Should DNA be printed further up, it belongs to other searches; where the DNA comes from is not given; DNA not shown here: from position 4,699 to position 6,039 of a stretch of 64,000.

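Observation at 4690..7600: Low-GC 2.9-kb island with two distinct HEPN (R-x4-H) proteins and a DUF5343-like partner: candidate undescribed defence/abortive-infection module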

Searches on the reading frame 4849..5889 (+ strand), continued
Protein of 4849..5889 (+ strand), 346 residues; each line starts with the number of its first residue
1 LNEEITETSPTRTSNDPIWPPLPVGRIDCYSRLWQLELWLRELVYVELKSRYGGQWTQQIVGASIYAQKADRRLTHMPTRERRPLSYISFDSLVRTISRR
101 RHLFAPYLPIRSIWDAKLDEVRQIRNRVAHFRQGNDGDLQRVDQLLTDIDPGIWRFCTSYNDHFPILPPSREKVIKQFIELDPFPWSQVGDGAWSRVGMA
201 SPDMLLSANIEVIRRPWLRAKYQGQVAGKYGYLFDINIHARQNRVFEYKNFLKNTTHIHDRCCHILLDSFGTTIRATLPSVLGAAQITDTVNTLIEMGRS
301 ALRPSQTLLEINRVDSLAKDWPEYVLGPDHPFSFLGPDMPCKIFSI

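Call 85: search_solved_structures(query=A2, max_evalue=1)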
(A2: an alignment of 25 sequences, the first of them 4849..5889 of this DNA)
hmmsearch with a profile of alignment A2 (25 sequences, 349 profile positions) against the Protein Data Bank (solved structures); distinct sequences matched with E-value up to 1: 0.

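Call 90: fold_search(model_id=the predicted structure, library=pdb)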
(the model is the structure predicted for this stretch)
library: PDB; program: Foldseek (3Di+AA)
matches with E <= 10: 479; with E <= 0.001: 0
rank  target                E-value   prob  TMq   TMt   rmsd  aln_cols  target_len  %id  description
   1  6sga_FQ               2.1e-01  0.35  0.17  0.22  15.6       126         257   12  Body domain of the mt-SSU assemblosome from Trypanosoma brucei (released 2019-09-18)
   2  4j3u_B                3.5e-01  0.03  0.09  0.05  14.9       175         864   11  Crystal structure of barley limit dextrinase in complex with maltosyl-S-betacyclodextrin (released 2014-02-12)
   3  4j3u_A                4.1e-01  0.03  0.09  0.05  14.9       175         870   11  Crystal structure of barley limit dextrinase in complex with maltosyl-S-betacyclodextrin (released 2014-02-12)
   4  4j3t_A                4.1e-01  0.03  0.09  0.05  14.9       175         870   11  Crystal structure of barley Limit dextrinase co-crystallized with 25mM maltotetraose (released 2014-02-12)
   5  4j3v_A                4.6e-01  0.03  0.09  0.05  14.8       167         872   11  Crystal structure of barley limit dextrinase in complex with a branched thio-linked hexasaccharide (released 2014-02-12)
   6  2y4s_A                4.9e-01  0.03  0.09  0.05  14.9       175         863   11  BARLEY LIMIT DEXTRINASE IN COMPLEX WITH BETA-CYCLODEXTRIN (released 2011-01-19)
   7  4j3s_A                5.1e-01  0.03  0.09  0.05  14.9       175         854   11  Crystal structure of barley limit dextrinase soaked with 300mM maltotetraose (released 2014-02-12)
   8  4j3x_A                5.1e-01  0.03  0.09  0.05  14.9       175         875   11  Crystal structure of barley limit dextrinase (E510A mutant) in complex with a branched maltoheptasaccharide (released 2014-02-12)
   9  4j3w_A                6.1e-01  0.02  0.09  0.05  14.9       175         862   10  Crystal structure of barley limit dextrinase (E510A mutant) in complex with a branched maltohexasaccharide (released 2014-02-12)
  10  2xf8_I                6.8e-01  0.09  0.10  0.11  10.4        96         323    9  Structure of the D-Erythrose-4-Phosphate Dehydrogenase from E. coli in complex with a NAD cofactor analog (3-Chloroace (released 2011-06-08)
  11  8wwz                  6.8e-01  0.06  0.09  0.10  10.7        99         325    8  Crystal structure of Bacillus subtilis glyceraldehyde-3-phosphate dehydrogenase GapB (released 2024-10-02)
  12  4cvw_B                7.1e-01  0.03  0.09  0.05  14.8       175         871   10  Structure of the barley limit dextrinase-limit dextrinase inhibitor complex (released 2015-04-01)
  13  2xf8_M                7.6e-01  0.09  0.10  0.11   9.4        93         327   10  Structure of the D-Erythrose-4-Phosphate Dehydrogenase from E. coli in complex with a NAD cofactor analog (3-Chloroace (released 2011-06-08)
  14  3dbv_O                7.6e-01  0.09  0.10  0.10  10.3        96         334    9  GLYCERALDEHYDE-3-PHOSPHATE DEHYDROGENASE MUTANT WITH LEU 33 REPLACED BY THR, THR 34 REPLACED BY GLY, ASP 36 REPLACED B (released 1997-07-07)
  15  6sga_FR               9.4e-01  0.23  0.19  0.26  12.9       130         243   14  Body domain of the mt-SSU assemblosome from Trypanosoma brucei (released 2019-09-18)
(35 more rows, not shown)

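Call 96: find_encoding_contigs(protein=P0122, flank=5000, max_places=2)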
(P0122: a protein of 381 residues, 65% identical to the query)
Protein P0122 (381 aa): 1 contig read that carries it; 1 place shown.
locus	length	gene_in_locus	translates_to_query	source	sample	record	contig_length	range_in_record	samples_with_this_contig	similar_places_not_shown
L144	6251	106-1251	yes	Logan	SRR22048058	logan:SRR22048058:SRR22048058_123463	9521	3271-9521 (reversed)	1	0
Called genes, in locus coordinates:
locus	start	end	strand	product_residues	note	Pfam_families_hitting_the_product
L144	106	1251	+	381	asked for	-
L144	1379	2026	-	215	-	-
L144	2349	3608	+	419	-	PF01381:HTH_3 (faint), PF13560:HTH_31 (weak), PF00145:DNA_methylase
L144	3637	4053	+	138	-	PF03852:Vsr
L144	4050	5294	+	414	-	PF09019:EcoRII-C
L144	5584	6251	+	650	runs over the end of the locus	PF02463:SMC_N (faint), PF11398:DUF2813 (faint), PF13175:AAA_15, PF13476:AAA_23 (weak), PF13304:AAA_21 (weak), PF13175:AAA_15, PF20469:OLD-like_TOPRIM (weak)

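Call 97: find_encoding_contigs(protein=P0124, flank=5000, max_places=2)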
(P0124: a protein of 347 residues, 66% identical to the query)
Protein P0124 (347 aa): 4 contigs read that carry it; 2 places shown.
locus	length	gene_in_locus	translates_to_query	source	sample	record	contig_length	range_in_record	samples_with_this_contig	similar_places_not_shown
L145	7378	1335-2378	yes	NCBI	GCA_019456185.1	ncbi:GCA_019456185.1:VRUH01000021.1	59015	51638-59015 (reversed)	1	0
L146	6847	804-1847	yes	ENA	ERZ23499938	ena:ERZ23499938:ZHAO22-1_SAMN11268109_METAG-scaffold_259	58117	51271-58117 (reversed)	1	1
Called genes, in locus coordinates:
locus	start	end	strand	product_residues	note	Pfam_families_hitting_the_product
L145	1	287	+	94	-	PF04545:Sigma70_r4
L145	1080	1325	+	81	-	-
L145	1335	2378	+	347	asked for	-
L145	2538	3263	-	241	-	PF27235:AF_1680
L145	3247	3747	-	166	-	-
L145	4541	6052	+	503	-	PF12161:HsdM_N, PF02384:N6_Mtase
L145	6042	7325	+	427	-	PF01420:Methylase_S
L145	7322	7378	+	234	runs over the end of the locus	PF14355:Abi_C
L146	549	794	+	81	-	-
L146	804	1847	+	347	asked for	-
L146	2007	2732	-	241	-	PF27235:AF_1680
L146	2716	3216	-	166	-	-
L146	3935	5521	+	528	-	PF12161:HsdM_N, PF02384:N6_Mtase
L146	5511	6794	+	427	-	PF01420:Methylase_S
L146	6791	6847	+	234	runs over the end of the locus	PF14355:Abi_C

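Call 98: find_encoding_contigs(protein=P0125, flank=5000, max_places=3)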
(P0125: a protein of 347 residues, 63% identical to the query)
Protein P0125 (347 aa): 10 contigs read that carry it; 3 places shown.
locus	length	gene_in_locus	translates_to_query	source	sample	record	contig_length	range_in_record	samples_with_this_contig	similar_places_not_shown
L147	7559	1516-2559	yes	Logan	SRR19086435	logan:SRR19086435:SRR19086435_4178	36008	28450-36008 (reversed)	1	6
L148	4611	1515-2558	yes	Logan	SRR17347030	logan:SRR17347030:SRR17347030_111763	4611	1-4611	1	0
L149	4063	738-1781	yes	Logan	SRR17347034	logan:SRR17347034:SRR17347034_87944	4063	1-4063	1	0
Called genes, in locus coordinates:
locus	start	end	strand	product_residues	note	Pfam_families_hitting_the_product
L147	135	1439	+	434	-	-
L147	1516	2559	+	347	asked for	-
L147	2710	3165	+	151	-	-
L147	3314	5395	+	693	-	PF01580:FtsK_SpoIIIE (weak), PF01935:DUF87, PF10412:TrwB_AAD_bind (faint)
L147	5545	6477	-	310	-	PF08279:HTH_11 (weak), PF13730:HTH_36 (weak)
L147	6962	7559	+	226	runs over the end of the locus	PF01656:CbiA, PF07015:VirC1 (weak), PF09140:MipZ (faint), PF13614:AAA_31 (weak)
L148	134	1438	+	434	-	-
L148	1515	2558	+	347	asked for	-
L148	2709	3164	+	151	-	-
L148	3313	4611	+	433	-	?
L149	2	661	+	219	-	?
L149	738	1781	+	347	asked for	-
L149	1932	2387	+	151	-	-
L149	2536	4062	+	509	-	?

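Call 102: search_protein_families(library=phrogs, proteins=[window:4849-5889:+], max_evalue=0.01)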
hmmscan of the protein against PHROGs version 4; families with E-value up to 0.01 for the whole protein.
window:4849-5889:+ (346 aa): 0 families
